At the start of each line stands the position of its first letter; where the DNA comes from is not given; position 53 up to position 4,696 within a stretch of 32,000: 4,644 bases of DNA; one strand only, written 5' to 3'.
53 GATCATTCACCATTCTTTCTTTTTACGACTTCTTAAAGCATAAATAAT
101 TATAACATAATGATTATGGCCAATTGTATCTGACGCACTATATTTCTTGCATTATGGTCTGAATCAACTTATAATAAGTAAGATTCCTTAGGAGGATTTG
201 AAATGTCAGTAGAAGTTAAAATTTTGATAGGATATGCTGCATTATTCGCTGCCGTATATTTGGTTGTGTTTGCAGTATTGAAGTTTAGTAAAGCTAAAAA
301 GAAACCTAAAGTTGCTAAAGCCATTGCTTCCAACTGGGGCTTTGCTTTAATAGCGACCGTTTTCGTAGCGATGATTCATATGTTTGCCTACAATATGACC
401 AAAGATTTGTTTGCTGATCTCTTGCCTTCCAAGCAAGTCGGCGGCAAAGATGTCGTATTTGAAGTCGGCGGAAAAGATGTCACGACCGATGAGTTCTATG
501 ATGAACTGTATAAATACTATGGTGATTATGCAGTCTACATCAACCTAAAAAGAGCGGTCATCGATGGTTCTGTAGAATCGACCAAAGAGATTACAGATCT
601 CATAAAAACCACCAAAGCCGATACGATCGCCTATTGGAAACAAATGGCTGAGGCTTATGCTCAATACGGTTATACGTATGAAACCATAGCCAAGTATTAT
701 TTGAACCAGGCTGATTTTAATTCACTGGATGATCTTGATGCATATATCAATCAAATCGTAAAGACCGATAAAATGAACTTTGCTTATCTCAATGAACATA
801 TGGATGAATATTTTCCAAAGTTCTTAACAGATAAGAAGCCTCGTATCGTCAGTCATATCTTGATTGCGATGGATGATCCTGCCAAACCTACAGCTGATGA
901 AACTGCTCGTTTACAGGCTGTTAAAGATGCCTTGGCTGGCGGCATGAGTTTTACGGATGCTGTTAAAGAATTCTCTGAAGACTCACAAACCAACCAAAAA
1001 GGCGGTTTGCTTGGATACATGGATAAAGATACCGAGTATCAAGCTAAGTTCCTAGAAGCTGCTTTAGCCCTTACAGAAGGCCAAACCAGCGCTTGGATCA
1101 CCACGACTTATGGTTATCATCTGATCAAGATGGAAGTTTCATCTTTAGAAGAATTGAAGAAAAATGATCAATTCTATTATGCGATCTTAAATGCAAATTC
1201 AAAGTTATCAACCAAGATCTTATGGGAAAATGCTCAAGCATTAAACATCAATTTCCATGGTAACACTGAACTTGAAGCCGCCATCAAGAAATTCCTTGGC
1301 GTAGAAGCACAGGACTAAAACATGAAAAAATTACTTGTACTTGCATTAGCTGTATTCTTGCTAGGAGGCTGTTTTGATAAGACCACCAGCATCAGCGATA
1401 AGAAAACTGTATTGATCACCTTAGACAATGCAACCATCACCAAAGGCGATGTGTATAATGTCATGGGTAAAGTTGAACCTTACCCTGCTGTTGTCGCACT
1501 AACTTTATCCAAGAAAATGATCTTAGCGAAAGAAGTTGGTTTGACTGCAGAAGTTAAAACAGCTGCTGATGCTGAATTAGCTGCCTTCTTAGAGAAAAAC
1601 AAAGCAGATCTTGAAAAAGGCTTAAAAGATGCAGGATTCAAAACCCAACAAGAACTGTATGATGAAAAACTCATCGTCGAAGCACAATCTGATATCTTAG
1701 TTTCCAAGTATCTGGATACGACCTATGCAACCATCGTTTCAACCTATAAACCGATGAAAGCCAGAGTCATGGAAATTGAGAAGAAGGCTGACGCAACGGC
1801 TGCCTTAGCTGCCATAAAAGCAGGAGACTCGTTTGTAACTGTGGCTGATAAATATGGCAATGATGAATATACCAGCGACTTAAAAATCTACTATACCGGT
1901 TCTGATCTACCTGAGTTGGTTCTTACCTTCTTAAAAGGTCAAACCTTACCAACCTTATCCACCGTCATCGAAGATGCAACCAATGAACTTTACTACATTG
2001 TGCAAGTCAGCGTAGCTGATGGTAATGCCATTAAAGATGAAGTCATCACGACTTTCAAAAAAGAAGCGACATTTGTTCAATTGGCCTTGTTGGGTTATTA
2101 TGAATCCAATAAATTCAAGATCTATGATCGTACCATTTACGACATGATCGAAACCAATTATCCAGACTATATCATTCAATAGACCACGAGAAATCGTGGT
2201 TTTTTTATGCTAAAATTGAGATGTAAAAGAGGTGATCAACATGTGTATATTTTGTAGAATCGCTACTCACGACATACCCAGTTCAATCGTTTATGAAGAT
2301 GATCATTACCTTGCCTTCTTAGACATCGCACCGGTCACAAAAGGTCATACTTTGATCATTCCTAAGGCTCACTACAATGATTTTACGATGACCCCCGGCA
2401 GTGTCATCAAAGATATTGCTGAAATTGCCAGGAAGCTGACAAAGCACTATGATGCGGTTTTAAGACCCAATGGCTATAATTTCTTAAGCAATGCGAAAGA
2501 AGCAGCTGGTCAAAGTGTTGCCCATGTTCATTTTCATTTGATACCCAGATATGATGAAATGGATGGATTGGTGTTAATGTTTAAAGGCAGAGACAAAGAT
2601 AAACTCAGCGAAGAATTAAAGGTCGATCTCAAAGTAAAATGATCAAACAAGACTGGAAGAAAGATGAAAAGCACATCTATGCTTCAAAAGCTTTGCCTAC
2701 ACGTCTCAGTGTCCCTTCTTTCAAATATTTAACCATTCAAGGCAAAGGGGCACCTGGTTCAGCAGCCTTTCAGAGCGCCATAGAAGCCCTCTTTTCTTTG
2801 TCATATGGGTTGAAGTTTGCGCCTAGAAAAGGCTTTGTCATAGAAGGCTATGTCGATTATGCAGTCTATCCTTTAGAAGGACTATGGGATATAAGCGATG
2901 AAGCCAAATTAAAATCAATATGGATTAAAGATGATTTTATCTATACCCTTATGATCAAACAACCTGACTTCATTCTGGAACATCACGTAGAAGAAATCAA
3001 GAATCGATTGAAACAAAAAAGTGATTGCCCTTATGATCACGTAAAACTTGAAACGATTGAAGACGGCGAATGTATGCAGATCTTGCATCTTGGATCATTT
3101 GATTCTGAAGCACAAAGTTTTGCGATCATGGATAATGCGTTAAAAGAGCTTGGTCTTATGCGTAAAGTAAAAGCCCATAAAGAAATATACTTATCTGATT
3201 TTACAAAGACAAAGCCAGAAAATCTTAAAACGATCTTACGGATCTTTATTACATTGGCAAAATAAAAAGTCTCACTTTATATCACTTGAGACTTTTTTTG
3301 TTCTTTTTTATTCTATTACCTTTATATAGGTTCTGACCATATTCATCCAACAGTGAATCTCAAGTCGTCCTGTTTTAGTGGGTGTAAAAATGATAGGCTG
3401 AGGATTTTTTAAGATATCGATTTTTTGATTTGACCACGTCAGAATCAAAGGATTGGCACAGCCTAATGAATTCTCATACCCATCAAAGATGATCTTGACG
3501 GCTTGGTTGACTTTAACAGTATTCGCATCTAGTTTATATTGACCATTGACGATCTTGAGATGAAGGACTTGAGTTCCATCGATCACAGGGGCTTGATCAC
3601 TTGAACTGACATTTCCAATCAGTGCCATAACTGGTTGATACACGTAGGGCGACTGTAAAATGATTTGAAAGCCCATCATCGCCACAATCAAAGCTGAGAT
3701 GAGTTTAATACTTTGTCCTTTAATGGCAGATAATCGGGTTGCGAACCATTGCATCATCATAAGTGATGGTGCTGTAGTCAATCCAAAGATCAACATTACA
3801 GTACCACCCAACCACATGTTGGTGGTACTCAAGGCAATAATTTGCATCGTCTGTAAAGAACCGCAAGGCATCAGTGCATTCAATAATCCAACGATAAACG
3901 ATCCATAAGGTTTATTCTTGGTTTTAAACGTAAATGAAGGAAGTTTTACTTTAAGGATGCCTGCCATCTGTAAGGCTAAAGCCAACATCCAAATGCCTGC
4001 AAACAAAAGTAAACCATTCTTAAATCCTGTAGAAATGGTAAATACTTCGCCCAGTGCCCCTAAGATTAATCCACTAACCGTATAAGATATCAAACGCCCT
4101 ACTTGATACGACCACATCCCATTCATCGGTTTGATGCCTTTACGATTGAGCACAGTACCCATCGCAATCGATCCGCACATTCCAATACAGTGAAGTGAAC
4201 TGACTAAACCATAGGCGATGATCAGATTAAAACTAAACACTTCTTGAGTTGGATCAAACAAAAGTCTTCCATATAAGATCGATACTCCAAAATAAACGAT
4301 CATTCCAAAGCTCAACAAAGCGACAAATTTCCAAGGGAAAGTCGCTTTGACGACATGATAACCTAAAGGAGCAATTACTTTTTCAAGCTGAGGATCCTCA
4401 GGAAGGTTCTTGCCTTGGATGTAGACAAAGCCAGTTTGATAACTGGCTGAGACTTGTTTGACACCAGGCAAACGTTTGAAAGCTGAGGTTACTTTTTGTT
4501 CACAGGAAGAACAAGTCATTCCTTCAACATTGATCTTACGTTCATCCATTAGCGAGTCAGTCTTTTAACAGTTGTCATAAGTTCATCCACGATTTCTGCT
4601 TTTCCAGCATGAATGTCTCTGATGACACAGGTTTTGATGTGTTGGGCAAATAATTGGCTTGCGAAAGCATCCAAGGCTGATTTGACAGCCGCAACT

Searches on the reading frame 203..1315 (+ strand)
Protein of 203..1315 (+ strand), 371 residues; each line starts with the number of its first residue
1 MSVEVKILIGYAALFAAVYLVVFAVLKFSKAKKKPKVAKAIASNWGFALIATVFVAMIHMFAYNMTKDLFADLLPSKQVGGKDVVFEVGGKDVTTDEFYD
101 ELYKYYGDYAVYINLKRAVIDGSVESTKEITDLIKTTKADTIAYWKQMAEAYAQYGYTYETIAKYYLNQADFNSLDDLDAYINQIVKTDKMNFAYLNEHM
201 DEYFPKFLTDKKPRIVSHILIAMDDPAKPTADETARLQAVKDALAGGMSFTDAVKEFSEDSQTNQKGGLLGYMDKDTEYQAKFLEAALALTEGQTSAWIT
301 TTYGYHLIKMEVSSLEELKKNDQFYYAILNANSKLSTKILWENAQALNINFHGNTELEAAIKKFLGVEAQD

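Call 19: search_protein_families(library=ncbifam, proteins=[window:203-1315:+], max_evalue=0.00001)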
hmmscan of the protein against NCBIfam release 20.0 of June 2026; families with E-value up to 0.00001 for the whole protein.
window:203-1315:+ (371 aa): 7 families
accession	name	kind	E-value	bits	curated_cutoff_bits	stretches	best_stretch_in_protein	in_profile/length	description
NF000809.0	PRK00059.1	equivalog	8.6e-23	81.2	303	1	125-318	114-292/336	peptidylprolyl isomerase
NF002827.0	PRK03002.1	equivalog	8.3e-12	44.7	343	1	144-324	76-234/285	peptidylprolyl isomerase PrsA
NF002846.0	PRK03095.1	equivalog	3.2e-11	43.2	361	1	90-311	32-219/287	peptidylprolyl isomerase PrsA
NF002824.0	PRK02998.1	subfamily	3.8e-11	42.9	360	1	82-322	25-230/283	peptidylprolyl isomerase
NF008038.0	PRK10770.1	equivalog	1.2e-10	40.8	394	1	231-311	299-381/431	peptidylprolyl isomerase SurA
NF003356.0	PRK04405.1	subfamily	2.1e-10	40.2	339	1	84-310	30-233/299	peptidylprolyl isomerase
NF008054.0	PRK10788.1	equivalog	4.3e-06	25.7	493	1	236-316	283-361/626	peptidylprolyl isomerase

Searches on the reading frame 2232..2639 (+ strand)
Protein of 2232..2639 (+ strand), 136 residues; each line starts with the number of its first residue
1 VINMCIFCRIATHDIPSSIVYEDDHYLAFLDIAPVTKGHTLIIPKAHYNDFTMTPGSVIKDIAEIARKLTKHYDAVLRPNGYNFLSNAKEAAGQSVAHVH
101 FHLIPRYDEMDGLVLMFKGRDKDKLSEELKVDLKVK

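Call 19: search_protein_families(library=ncbifam, proteins=[window:2232-2639:+], max_evalue=0.00001)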
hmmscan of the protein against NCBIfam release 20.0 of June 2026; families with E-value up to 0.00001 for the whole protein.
window:2232-2639:+ (136 aa): 3 families
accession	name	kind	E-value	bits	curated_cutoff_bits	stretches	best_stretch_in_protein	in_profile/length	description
NF045834.1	M_plasma_HinT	exception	2.1e-24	86.3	130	1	6-106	1-101/102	histidine triad protein HinT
NF007965.0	PRK10687.1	equivalog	2e-15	56.9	206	1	1-105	1-106/119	purine nucleoside phosphoramidase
NF052622.1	ATPAdlTfActino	equivalog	3e-09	36.6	290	1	18-108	53-144/176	ATP adenylyltransferase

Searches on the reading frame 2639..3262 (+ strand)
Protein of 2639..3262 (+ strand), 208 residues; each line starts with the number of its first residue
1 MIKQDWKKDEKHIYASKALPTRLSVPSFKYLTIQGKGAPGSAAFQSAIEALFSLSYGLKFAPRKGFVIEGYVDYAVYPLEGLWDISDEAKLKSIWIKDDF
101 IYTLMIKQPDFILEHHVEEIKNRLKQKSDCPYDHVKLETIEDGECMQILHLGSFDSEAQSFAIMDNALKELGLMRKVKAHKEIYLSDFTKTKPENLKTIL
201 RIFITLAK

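Call 19: search_protein_families(library=ncbifam, proteins=[window:2639-3262:+], max_evalue=0.00001)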
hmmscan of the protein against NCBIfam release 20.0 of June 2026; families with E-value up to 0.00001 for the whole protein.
window:2639-3262:+ (208 aa): 0 families

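Call 47: search_protein_families(library=pfam, proteins=[window:2639-3262:+], max_evalue=0.001)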
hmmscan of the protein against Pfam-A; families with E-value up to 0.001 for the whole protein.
window:2639-3262:+ (208 aa): 1 family
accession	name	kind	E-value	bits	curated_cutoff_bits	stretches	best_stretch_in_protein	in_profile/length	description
PF06445.20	GyrI-like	-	1.1e-09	39.1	26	1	25-200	8-150/155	GyrI-like small molecule binding domain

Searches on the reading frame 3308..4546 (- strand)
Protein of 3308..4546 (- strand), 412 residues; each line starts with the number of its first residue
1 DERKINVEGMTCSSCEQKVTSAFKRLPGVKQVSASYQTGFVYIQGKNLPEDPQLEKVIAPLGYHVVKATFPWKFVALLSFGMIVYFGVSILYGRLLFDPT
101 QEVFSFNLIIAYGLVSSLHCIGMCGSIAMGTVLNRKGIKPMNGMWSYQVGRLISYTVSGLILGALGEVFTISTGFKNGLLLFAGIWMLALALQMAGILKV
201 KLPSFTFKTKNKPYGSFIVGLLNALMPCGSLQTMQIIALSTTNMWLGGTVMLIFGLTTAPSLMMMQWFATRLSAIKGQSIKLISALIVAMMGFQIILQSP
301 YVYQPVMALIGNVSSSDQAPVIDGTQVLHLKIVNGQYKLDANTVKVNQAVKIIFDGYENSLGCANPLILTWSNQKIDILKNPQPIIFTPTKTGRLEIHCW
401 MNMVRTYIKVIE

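Call 19: search_protein_families(library=ncbifam, proteins=[window:3308-4546:-], max_evalue=0.00001)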
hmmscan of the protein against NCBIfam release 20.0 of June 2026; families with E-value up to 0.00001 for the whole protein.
window:3308-4546:- (412 aa): 6 families
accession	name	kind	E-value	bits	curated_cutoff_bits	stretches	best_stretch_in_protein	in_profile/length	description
NF047957.1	CopZ_AFE_1862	equivalog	2.9e-12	46.8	85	1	4-65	2-61/62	CopZ family metallochaperone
NF033556.1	MerTP_fusion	equivalog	8.7e-10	38.5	180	1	3-65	122-185/186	mercuric transport protein MerTP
NF033795.1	chaper_CopZ_Bs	exception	6.1e-09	35.9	91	1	4-65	3-65/66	copper chaperone CopZ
NF041115.1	UxxU_metal_bind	equivalog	4e-08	33.3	95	1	5-38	8-41/74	metal-binding (seleno)protein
NF010311.1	PRK13748.1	subfamily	1.2e-07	31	600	1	4-68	2-66/560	mercury(II) reductase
NF033794.2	chaper_CopZ_Eh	exception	1.1e-06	28.6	95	0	4-63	3-63/68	copper chaperone CopZ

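Call 47: search_protein_families(library=pfam, proteins=[window:3308-4546:-], max_evalue=0.001)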
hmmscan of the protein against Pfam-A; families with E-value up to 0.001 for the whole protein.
window:3308-4546:- (412 aa): 2 families
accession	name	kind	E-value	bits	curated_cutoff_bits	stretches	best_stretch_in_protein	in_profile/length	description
PF13386.12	DsbD_2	-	2.9e-33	115.9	24.9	1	109-293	2-198/199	Cytochrome C biogenesis protein transmembrane region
PF00403.32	HMA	-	7.3e-12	45.9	24.8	1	5-64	2-62/62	Heavy-metal-associated domain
